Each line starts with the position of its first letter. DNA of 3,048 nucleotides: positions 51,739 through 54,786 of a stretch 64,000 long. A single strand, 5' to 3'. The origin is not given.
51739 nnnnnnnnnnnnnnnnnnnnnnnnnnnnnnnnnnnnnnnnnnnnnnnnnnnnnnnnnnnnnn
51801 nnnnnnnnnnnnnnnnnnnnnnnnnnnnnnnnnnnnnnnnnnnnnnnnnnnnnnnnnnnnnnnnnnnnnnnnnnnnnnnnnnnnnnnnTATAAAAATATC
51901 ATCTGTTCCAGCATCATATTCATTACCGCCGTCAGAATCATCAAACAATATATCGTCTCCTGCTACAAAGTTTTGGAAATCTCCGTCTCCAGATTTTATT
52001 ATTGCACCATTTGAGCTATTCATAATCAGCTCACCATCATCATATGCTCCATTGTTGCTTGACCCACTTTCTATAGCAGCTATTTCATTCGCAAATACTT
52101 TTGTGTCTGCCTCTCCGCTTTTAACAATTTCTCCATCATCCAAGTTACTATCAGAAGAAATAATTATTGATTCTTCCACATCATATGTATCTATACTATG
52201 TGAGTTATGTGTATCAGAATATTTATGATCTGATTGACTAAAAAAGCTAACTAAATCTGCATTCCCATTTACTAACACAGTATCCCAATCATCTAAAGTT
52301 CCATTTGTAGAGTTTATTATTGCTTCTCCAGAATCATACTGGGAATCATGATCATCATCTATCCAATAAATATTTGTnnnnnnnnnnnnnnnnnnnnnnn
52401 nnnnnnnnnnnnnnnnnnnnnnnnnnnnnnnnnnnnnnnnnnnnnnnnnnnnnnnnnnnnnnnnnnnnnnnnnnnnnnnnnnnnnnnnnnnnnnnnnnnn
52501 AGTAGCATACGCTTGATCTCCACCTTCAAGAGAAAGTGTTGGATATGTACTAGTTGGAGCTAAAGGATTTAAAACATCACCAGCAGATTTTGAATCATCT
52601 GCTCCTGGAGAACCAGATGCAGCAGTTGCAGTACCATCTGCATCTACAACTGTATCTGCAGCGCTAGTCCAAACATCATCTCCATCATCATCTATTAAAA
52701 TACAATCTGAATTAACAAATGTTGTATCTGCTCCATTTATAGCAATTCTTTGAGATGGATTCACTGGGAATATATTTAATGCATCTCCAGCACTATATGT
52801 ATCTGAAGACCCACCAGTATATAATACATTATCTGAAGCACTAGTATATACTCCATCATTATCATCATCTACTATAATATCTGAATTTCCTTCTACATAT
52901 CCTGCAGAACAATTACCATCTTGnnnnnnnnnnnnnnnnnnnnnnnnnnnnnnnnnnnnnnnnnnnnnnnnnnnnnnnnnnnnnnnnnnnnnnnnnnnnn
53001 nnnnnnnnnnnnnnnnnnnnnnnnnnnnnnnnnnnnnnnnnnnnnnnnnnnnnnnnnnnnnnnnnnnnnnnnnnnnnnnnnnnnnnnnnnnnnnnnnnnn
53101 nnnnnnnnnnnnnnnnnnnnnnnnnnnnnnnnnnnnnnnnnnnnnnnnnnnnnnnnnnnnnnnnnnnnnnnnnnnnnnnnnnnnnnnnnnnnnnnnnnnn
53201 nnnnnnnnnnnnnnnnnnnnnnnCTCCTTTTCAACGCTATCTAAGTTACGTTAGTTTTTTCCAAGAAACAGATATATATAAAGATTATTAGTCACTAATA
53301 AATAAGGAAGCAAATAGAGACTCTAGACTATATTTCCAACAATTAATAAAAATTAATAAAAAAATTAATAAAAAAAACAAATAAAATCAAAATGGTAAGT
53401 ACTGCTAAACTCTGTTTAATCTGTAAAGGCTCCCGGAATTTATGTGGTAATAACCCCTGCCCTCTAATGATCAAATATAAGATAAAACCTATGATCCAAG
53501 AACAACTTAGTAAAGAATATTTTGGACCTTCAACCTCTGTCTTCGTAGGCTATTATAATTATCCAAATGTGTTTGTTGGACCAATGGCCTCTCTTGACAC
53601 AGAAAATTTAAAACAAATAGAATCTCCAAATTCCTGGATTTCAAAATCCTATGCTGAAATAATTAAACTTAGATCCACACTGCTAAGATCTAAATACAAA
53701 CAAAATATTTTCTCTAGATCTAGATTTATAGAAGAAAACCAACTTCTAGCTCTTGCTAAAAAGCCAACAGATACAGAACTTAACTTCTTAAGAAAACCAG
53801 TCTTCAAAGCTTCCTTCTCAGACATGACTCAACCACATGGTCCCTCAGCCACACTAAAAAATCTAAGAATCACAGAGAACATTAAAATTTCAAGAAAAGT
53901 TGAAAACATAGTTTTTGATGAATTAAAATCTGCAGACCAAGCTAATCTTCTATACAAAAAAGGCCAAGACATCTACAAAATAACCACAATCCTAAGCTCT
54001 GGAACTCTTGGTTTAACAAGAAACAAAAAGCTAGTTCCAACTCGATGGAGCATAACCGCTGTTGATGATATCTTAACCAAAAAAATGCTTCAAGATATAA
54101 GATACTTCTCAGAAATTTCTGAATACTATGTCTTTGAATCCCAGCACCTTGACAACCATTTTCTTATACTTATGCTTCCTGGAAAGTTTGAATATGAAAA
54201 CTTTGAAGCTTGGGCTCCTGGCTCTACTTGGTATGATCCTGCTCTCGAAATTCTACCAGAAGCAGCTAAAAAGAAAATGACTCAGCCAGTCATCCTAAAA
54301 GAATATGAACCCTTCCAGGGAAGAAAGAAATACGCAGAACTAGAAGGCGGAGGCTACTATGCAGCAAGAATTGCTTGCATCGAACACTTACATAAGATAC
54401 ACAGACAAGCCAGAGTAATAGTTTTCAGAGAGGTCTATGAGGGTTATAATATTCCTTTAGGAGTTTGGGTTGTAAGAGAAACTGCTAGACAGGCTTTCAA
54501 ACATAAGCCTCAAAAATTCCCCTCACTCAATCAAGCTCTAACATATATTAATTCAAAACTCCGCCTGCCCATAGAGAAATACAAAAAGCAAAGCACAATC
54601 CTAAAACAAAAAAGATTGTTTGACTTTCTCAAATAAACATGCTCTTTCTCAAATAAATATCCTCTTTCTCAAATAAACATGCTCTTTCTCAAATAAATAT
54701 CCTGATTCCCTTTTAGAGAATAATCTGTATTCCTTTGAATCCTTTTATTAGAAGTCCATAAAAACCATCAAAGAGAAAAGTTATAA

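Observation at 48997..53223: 1408-aa acidic giant built from EF-hand/dockerin-like 12-residue loops of two subtypes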

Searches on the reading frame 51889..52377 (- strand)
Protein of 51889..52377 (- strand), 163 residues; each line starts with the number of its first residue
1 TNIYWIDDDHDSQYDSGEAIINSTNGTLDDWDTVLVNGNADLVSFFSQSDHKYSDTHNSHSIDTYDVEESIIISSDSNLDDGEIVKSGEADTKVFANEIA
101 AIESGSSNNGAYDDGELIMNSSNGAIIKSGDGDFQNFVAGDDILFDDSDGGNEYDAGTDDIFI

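Call 39: predict_structure(alignment_id=A1)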
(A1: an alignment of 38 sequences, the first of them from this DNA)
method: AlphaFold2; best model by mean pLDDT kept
length: 163 residues; sequences in the alignment: 38
mean_pLDDT: 83.6   pTM: 0.74
mean pLDDT of the five models: 83.6, 83.2, 82.8, 82.7, 80.4
residues with pLDDT >= 90: 72; 70-90: 68; 50-70: 23; < 50: 0
segments of 3 or more residues with pLDDT < 50: none
pLDDT, mean of each block of 10 residues (from residue 1): 89 92 93 93 88 81 84 93 91 74 64 80 79 84 81 77 65
secondary structure, 60 per line:
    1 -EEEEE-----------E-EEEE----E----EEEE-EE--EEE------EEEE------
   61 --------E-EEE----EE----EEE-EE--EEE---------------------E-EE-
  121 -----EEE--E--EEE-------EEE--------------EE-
elements in order: E2-6 E20-23 E33-36 E42-44 E51-54 E71-73 E84-86 E92-94 E126-128 E134-136 E144-146

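Call 42: fold_search(model_id=the predicted structure, library=pdb)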
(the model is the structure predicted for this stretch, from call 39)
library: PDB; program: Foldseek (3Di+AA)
matches with E <= 10: 9; with E <= 0.001: 0
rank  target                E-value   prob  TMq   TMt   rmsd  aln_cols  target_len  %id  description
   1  8jxg_A                3.3e+00  0.01  0.12  0.04  14.8       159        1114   13  rat megalin RAP complex bodyB (released 2024-06-19)
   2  8jxf_B                3.7e+00  0.01  0.12  0.04  14.7       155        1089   13  rat megalin RAP complex bodyA (released 2024-06-19)
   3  2cqa_MODEL_1_A        3.9e+00  0.01  0.15  0.20  14.7       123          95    9  Solution structure of RSGI RUH-039, a fragment of C-terminal domain of RuvB-like 2 from human cDNA (released 2005-11-19)
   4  9tg4_F                4.4e+00  0.01  0.09  0.06  11.4        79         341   18  Structure of the YbjP lipoprotein bound to the AcrABZ-TolC efflux pump (released 2026-04-08)
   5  1jri_B                6.5e+00  0.01  0.11  0.18  11.0        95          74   12  The Crystal Structure of an Sm-like Archaeal Protein with Two Heptamers in the Asymmetric Unit. (released 2002-02-13)
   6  1jri_E                6.9e+00  0.01  0.11  0.18  10.9        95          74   12  The Crystal Structure of an Sm-like Archaeal Protein with Two Heptamers in the Asymmetric Unit. (released 2002-02-13)
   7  6gsm_g                7.3e+00  0.01  0.11  0.06  14.4       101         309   14  Structure of a partial yeast 48S preinitiation complex in open conformation. (released 2019-07-31)
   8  5m2n                  7.3e+00  0.01  0.13  0.04  13.3        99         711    9  Crystal Structure of Elongator subunit Elp2 (released 2016-12-28)
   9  8jx9_B                7.3e+00  0.01  0.13  0.04  14.7       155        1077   13  rat megalin bodyA (released 2024-06-19)

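Call 47: fold_search(model_id=the predicted structure, library=viral)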
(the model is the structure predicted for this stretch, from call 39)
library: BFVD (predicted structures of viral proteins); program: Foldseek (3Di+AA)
matches with E <= 10: 20; with E <= 0.001: 0
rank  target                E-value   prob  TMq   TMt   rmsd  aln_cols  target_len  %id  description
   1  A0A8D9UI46            6.5e-01  0.02  0.13  0.08  16.2       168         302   13  (no name in the UniProt tables at hand)
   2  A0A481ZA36            4.1e+00  0.01  0.13  0.19  13.9       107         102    7  Uncharacterized protein [Pithovirus LCPAC302]
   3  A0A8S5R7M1            4.5e+00  0.01  0.11  0.06  12.1        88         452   16  Hydrolase [virus sp. ctfPt13]
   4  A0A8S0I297            4.8e+00  0.01  0.10  0.07  17.8       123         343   13  (no name in the UniProt tables at hand)
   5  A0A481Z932            5.7e+00  0.01  0.17  0.12  16.4       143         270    9  Uncharacterized protein [Pithovirus LCPAC401]
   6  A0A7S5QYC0            6.4e+00  0.01  0.11  0.11  13.3       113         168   10  Uncharacterized protein [Rhizobium phage RHph_Y68]
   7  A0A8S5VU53            6.8e+00  0.01  0.13  0.12   9.5        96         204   10  Uncharacterized protein [Ackermannviridae sp.]
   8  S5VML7                6.8e+00  0.01  0.10  0.10   5.8        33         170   12  Uncharacterized protein [Pseudomonas phage PaBG]
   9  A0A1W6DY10            6.8e+00  0.01  0.11  0.09  11.7        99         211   12  Uncharacterized protein [Aeromonas phage phiA8-29]
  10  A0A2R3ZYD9            6.8e+00  0.01  0.12  0.05  12.7       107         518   13  (no name in the UniProt tables at hand)
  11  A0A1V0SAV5            7.2e+00  0.01  0.11  0.08  15.0       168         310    8  WD repeat protein [Catovirus CTV1]
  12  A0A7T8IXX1            7.2e+00  0.00  0.11  0.03  15.2       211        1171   11  (no name in the UniProt tables at hand)
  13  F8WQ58                7.6e+00  0.01  0.14  0.23  14.2       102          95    9  (no name in the UniProt tables at hand)
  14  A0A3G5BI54            8.0e+00  0.01  0.14  0.16  11.1        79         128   18  WSSV102 [White spot syndrome virus]
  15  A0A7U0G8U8            8.0e+00  0.01  0.10  0.12  13.8       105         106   11  (no name in the UniProt tables at hand)
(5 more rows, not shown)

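Call 64: search_solved_structures(query=A1, max_evalue=10, show_alignments=4)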
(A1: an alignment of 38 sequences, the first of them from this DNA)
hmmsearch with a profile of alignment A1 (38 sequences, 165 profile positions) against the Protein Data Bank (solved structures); distinct sequences matched with E-value up to 10: 2.
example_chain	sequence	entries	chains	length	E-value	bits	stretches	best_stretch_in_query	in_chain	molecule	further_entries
5mb4_A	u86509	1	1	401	0.51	13.5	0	84-165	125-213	GlcNAc specific lectin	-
6zyw_I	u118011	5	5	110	0.8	12.9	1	55-112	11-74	Dynein light chain | Dynein light chain LC8_1a (LC10)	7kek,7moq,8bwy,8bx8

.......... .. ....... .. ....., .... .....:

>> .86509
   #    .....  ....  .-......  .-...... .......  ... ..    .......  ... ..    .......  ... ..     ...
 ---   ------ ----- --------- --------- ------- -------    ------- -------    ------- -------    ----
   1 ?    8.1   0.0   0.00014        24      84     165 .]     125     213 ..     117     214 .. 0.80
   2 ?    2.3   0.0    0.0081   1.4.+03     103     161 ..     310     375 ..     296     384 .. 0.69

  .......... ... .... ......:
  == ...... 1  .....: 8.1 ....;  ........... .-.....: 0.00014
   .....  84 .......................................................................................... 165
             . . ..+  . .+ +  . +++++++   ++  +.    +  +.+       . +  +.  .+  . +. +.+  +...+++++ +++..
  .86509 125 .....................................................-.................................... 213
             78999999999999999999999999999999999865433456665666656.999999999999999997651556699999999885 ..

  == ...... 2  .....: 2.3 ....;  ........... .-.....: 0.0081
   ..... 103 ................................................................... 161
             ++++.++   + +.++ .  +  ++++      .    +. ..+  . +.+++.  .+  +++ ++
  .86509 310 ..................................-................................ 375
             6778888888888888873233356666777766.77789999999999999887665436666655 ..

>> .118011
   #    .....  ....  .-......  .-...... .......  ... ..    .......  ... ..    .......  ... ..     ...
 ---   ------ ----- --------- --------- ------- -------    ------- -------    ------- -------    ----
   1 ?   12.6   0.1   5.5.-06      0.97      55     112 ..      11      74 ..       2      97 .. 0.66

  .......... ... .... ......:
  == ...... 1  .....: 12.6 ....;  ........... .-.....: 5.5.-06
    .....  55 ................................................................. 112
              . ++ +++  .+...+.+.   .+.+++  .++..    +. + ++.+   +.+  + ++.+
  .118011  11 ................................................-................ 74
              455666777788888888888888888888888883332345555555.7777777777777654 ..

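Call 65: search_protein_families(library=pfam, alignment_id=A1, max_evalue=10)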
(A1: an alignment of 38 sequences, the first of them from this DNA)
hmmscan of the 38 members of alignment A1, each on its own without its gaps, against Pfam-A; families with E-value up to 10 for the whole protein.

A. member 1, seq(163 aa): 0 families

B. families by the number of members that match (of 38 scanned): 17 families
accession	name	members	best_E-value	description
PF20009.4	GEVED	12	4.6e-06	GEVED domain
PF23657.1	DUF7151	3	0.099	Domain of unknown function (DUF7151)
PF02080.26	TrkA_C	2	0.014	TrkA-C domain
PF00036.39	EF-hand_1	2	0.023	EF hand domain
PF17210.9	SdrD_B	2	0.1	SdrD B-like domain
PF13202.12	EF-hand_5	2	1.5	EF hand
PF10049.14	DUF2283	1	0.024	Protein of unknown function (DUF2283)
PF07949.17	YbbR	1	0.045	YbbR-like protein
PF21210.2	RNA_helicase_helical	1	0.053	Putative ATP-dependent RNA helicase, helical bundle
PF13517.12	FG-GAP_3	1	0.11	FG-GAP-like repeat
PF13405.12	EF-hand_6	1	0.15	EF-hand domain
PF12691.13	Phage_tail_terminator_6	1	0.16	Bacteriophage tail terminator protein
PF25560.1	DUF7932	1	0.17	Domain of unknown function (DUF7932)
PF16448.10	LapD_MoxY_N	1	0.27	LapD/MoxY periplasmic domain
PF14289.11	DUF4369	1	0.38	Domain of unknown function (DUF4369)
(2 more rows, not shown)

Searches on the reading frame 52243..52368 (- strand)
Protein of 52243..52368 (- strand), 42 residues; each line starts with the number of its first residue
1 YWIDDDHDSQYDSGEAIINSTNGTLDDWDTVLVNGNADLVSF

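Call 100: search_solved_structures(query=A5, max_evalue=10, show_alignments=5)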
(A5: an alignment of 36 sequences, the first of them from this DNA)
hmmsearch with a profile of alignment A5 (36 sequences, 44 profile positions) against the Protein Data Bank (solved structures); distinct sequences matched with E-value up to 10: 9.
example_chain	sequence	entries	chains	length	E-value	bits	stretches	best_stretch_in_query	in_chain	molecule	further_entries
2lr2_A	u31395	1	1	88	0.53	13.8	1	2-16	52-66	Immunoglobulin G-binding protein A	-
9ghl_A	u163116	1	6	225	0.55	13.7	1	10-38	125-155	PKHD-type hydroxylase PiuC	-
9qn1_A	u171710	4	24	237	0.59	13.6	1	10-38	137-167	PKHD-type hydroxylase PiuC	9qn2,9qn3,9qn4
9qn0_A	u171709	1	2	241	0.61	13.6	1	10-38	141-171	PKHD-type hydroxylase PiuC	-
9ya0_RA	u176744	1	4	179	0.81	13.2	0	1-16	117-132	Calmodulin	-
2rpv_A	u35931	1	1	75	1.4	12.5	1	2-16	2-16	Immunoglobulin G-binding protein G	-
2ktr_A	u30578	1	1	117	1.6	12.2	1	2-16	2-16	Sequestosome-1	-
3khe_A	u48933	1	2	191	2.3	11.7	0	4-17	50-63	Calmodulin-like domain protein kinase isoform 3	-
3l19_A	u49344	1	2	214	2.7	11.6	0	3-17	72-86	Calcium/calmodulin dependent protein kinase with a kinase domain and 4 calmodulin like EF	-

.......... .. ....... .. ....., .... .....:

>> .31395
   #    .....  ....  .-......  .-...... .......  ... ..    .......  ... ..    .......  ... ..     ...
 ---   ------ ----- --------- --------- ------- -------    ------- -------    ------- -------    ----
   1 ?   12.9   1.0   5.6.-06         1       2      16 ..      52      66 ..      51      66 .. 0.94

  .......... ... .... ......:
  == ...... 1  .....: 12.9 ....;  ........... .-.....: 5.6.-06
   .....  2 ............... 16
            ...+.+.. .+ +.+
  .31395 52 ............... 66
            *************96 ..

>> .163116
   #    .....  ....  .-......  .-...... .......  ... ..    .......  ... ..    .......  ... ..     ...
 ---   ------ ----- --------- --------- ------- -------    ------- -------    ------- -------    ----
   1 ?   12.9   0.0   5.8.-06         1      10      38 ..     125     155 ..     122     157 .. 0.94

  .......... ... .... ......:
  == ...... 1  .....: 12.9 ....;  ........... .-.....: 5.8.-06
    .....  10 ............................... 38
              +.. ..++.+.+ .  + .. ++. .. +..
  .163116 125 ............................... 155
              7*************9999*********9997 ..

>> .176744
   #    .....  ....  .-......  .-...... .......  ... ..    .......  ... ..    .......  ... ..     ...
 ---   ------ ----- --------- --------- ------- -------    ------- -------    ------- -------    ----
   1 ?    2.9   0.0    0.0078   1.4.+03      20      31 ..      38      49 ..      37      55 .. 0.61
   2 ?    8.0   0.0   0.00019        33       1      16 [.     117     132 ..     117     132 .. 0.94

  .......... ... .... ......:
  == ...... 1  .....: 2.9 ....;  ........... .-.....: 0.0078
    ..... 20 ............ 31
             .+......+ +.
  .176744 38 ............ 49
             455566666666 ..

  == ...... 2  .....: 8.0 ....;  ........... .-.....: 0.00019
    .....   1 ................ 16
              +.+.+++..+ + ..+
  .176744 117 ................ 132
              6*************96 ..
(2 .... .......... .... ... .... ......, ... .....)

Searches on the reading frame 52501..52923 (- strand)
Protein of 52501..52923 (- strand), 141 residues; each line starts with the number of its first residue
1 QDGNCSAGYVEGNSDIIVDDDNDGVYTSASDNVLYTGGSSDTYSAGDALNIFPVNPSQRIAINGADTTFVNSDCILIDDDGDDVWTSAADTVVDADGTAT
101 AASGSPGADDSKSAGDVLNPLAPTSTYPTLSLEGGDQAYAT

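Call 70: search_protein_families(library=pfam, proteins=[window:52501-52923:-], max_evalue=10)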
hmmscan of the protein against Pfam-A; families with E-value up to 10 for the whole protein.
window:52501-52923:- (141 aa): 1 family
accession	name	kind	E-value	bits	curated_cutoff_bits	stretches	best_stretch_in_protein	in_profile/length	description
PF24123.1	Myosin_VII_N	-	1.5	9.4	27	1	76-90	34-48/53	Myosin VII N-terminal beta barrel domain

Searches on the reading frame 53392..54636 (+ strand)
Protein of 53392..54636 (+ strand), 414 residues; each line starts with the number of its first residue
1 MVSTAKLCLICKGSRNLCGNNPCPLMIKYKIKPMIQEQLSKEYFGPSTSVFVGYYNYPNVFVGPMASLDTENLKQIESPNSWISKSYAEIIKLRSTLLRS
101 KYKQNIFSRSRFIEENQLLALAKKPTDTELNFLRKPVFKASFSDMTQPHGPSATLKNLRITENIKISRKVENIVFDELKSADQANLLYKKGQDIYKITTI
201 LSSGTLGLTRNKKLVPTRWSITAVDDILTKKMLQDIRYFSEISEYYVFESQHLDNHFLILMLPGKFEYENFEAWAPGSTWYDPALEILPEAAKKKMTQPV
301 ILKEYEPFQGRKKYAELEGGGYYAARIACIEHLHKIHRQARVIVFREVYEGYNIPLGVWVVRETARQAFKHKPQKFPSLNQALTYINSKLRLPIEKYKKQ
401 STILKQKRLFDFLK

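Call 3: search_protein_families(library=pfam, proteins=[window:53392-54636:+], max_evalue=1)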
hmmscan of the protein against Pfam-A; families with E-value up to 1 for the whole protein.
window:53392-54636:+ (414 aa): 3 families
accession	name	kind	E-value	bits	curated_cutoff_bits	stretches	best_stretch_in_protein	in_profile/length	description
PF04894.17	Nre_N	-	3.7e-84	283.2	25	1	17-280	1-269/270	Archaeal Nre, N-terminal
PF04895.17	Nre_C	-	5.9e-37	126.4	27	1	306-407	1-101/110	Archaeal Nre, C-terminal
PF19932.4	DUF6395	-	0.13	12.7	25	0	278-298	133-153/174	Family of unknown function (DUF6395)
